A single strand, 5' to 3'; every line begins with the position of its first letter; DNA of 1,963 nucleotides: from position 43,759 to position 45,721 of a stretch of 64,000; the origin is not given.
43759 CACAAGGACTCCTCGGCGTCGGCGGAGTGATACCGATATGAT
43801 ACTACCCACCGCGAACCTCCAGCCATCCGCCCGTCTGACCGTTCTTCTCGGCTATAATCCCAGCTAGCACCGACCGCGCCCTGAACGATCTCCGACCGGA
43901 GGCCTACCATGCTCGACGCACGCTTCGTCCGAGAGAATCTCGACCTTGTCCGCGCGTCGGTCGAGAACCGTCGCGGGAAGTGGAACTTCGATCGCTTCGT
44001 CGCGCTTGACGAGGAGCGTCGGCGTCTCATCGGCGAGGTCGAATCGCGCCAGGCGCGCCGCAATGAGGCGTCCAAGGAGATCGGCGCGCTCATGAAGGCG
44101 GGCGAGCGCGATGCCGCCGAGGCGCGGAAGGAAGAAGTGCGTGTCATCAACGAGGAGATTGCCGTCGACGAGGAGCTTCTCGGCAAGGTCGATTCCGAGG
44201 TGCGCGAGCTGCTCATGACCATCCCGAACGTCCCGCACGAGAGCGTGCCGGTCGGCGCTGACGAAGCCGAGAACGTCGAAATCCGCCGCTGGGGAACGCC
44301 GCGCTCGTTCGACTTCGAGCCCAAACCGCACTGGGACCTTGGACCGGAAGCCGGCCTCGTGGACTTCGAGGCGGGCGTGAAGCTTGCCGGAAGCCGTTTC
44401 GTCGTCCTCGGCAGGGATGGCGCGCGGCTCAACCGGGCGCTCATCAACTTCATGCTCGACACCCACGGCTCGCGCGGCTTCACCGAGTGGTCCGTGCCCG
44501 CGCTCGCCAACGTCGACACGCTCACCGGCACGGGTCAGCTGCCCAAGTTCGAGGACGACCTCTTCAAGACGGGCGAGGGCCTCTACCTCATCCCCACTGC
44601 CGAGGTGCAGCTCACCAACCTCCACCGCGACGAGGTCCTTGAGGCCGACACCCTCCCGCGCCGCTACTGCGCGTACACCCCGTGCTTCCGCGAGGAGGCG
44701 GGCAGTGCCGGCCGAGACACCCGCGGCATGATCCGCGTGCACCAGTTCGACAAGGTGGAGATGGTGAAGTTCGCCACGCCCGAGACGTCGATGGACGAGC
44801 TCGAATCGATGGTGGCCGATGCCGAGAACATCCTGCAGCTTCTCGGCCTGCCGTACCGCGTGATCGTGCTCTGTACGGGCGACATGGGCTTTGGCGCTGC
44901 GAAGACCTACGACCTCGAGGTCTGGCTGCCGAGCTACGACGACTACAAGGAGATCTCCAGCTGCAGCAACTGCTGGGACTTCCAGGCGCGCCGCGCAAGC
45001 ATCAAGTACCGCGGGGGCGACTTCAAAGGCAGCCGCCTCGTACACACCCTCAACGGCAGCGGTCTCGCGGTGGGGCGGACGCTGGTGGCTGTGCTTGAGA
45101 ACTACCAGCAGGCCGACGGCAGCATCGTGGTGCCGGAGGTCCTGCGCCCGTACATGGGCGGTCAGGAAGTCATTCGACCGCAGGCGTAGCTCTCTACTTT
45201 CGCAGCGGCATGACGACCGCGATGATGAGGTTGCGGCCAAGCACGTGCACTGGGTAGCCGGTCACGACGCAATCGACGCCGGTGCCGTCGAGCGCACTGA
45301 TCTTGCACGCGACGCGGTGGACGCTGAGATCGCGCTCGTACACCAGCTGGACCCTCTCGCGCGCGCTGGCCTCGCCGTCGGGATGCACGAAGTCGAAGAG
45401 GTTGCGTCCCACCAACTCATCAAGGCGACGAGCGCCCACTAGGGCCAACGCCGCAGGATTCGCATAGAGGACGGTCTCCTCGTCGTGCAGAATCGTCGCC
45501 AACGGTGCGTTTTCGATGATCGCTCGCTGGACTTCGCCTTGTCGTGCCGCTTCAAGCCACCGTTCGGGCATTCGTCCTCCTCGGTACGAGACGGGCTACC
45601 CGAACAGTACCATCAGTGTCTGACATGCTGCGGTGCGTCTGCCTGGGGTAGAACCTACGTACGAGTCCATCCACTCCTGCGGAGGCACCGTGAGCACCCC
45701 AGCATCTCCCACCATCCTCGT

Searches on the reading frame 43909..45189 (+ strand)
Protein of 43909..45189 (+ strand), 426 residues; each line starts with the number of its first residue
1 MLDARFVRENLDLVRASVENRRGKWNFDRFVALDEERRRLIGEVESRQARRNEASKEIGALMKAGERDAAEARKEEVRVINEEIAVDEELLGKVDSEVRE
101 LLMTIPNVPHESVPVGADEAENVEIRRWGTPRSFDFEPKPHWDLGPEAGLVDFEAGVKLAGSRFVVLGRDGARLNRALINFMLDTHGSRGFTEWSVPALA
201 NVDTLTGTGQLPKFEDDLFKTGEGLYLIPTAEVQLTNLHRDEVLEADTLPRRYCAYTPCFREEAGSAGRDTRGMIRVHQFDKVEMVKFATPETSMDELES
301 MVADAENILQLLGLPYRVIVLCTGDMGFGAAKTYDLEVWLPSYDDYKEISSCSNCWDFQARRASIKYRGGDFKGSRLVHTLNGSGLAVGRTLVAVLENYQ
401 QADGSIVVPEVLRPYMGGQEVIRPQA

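Call 4: search_protein_families(library=pfam, proteins=[window:43909-45189:+], max_evalue=0.01)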
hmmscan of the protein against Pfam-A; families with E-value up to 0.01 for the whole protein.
window:43909-45189:+ (426 aa): 2 families
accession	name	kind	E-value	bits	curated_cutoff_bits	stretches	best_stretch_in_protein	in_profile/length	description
PF00587.30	tRNA-synt_2b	-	5.2e-44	150.9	29.3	1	222-399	8-179/179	tRNA synthetase class II core domain (G, H, P, S and T)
PF02403.27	Seryl_tRNA_N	-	2.1e-26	92.7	28.2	1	1-109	1-108/108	Seryl-tRNA synthetase N-terminal domain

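Call 10: find_related_loci(query=window:43909-45189:+, collection=genome_contigs, flank=10000)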
Query window:43909-45189:+ (426 aa) in genome_contigs; peptide patterns used: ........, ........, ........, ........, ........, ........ (x = any residue, [..] = any of these).
600 stretches matched a pattern (row limit reached: there are more); 600 encode a relative of the query (tblastn E <= 1e-3); the best 80 are kept; 80 distinct loci.
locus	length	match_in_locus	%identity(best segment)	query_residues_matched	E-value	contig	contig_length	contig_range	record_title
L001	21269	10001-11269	76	1-422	0e+0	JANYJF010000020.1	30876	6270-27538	MAG: Coriobacteriia bacterium isolate GL140_3_metabinner_7 GL140_3_k141_2729983, whole genome shotgun sequence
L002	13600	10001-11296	65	1-425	0e+0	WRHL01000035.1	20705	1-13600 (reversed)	MAG: Coriobacteriia bacterium isolate Nt197P3bin113 Ga0082212_10003979, whole genome shotgun sequence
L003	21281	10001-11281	66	1-425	0e+0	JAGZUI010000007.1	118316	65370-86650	MAG: Atopobium sp. isolate L1_008_000G1_dasL1_008_000G1_concoct_76 L1_008_000G1_scaffold_138, whole genome shotgun seque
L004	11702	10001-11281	66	1-425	0e+0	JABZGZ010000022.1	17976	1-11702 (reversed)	MAG: Atopobium sp. isolate JCVI_13_bin.3 NODE_22_length_17976_cov_3.169339, whole genome shotgun sequence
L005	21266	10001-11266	59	1-418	5e-161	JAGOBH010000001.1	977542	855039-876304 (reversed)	MAG: Pyrinomonadaceae bacterium isolate Go_SlAct_bin_101 Go_SlAct_1_length_977542_cov_13.063055, whole genome shotgun se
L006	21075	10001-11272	57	1-424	4e-158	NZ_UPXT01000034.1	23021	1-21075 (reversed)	Uncultured Acidaminococcus sp. isolate UMGS3, whole genome shotgun sequence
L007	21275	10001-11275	56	1-426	1e-157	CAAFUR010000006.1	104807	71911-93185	MAG TPA_asm: Veillonellaceae bacterium, isolate HGM14170, WGS project CAAFUR010000000 data, contig: SRS373047_9_k119_211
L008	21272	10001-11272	58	1-424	6e-158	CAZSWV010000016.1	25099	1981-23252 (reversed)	MAG TPA_asm: uncultured Thermodesulfobacteriota bacterium isolate SRP104967_co2_41 genome assembly, contig: NODE_1026_le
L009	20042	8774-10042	55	1-423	3e-157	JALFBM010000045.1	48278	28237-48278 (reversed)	MAG: Selenomonadaceae bacterium isolate SUG529 k141_8848609, whole genome shotgun sequence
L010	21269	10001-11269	56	1-423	5e-157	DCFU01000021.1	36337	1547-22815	MAG TPA_asm: Megamonas sp. UBA1796 UBA1796_contig_32407, whole genome shotgun sequence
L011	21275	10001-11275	57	1-425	7e-157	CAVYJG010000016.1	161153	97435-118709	MAG: uncultured Acidobacteriota bacterium isolate MFD01476.bin.2.37 genome assembly, contig: contig_57854, whole genome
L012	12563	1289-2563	55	1-425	2e-156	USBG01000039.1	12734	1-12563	uncultured Phascolarctobacterium sp. isolate UMGS1554 genome assembly, contig: NODE_1801_length_12734_cov_3.317217, whol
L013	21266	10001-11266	57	1-422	1e-155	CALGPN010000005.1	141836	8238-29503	MAG: uncultured Desulfosoma sp. isolate N1_Bin_METABAT__187_1 genome assembly, contig: c_000003051981, whole genome shot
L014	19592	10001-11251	56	1-418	1e-155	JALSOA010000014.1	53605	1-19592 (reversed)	MAG: Acidobacteria bacterium isolate 356-284_metabat1_scaf2bin.085 356-284_scaffold_116_c2, whole genome shotgun sequenc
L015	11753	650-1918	57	1-423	3e-155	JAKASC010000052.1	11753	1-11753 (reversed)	MAG: Acidobacteria bacterium isolate YP1.bin18 NODE_4470_length_11753_cov_2.728798, whole genome shotgun sequence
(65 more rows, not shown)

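Call 14: find_related_loci(query=window:43909-45189:+, collection=metagenome_contigs, flank=10000)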
Query window:43909-45189:+ (426 aa) in metagenome_contigs; peptide patterns used: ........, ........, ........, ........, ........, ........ (x = any residue, [..] = any of these).
600 stretches matched a pattern (row limit reached: there are more); 599 encode a relative of the query (tblastn E <= 1e-3); the best 80 are kept; 80 distinct loci.
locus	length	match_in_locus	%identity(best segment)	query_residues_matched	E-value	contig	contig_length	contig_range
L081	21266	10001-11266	81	1-422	0e+0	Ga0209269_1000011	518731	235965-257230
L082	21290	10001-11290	68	1-426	0e+0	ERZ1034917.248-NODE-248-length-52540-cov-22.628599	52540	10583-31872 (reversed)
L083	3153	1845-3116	65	1-423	0e+0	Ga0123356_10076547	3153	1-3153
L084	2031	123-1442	65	1-422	0e+0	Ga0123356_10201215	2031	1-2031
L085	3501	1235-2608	61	1-425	0e+0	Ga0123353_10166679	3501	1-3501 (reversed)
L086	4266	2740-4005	56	1-423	8e-166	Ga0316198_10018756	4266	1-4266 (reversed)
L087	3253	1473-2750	58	1-422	8e-169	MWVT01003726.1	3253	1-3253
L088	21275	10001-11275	57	1-425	2e-160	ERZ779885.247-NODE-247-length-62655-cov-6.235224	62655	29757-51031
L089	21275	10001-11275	59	1-425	3e-159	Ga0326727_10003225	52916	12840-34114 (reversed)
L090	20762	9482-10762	59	1-424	2e-159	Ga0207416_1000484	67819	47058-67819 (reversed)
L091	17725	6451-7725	57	1-425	1e-158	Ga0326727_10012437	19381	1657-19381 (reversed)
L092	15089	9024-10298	57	1-425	9e-158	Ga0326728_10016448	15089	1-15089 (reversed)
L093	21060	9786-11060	56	1-425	6e-158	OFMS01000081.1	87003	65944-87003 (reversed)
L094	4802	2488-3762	58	1-425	5e-160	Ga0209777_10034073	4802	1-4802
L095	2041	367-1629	54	1-421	3e-168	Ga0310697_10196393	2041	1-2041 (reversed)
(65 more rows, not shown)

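Call 22: search_protein_families(library=padloc, proteins=[L081:5786-7795:-], max_evalue=0.01)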
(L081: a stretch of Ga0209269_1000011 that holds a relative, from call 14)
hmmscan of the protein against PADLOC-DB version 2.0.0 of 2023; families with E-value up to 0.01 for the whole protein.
L081:5786-7795:- (669 aa): 7 families
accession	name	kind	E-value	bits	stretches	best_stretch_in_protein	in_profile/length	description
PDLC03877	NsnA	-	3.5e-13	47.6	1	36-130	49-137/385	-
PDLC04709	PDC-M55C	-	1.1e-10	38.8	1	41-273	18-252/554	-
PDLC04151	HEC-05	-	6e-10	36.4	2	34-97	22-81/600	-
PDLC04150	HEC-05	-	5.3e-09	33.5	2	533-616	471-556/583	-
PDLC04027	PD-T4-2_A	-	1.8e-07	28.6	1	59-117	56-111/363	-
PDLC04154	HEC-06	-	0.00026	17.8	0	53-125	21-96/569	-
PDLC03418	REase_II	-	0.0028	14.8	0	59-118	36-91/372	Type II restriction enzyme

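Call 65: search_protein_families(library=pfam, proteins=[L081:8361-9164:+], max_evalue=0.01)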
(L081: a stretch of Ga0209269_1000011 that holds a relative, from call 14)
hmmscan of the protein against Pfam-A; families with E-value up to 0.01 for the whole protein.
L081:8361-9164:+ (267 aa): 0 families

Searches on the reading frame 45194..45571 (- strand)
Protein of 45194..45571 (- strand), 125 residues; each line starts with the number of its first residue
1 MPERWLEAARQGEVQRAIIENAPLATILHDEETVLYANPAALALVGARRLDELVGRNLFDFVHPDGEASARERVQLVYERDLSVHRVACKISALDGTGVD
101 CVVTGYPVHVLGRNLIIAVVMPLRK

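Call 4: search_protein_families(library=pfam, proteins=[window:45194-45571:-], max_evalue=0.01)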
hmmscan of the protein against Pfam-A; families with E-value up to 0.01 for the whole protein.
window:45194-45571:- (125 aa): 4 families
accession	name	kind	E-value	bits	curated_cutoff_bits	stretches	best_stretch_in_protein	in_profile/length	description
PF00989.32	PAS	-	2.4e-09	37.6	22.6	1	16-112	4-100/113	PAS fold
PF13188.13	PAS_8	-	5.8e-09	36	21.8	1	16-71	4-58/65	PAS domain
PF13426.13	PAS_9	-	3.6e-07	30.8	27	1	27-118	5-94/103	PAS domain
PF08448.16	PAS_4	-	2.9e-05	24.7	23.1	1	26-111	9-92/110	PAS fold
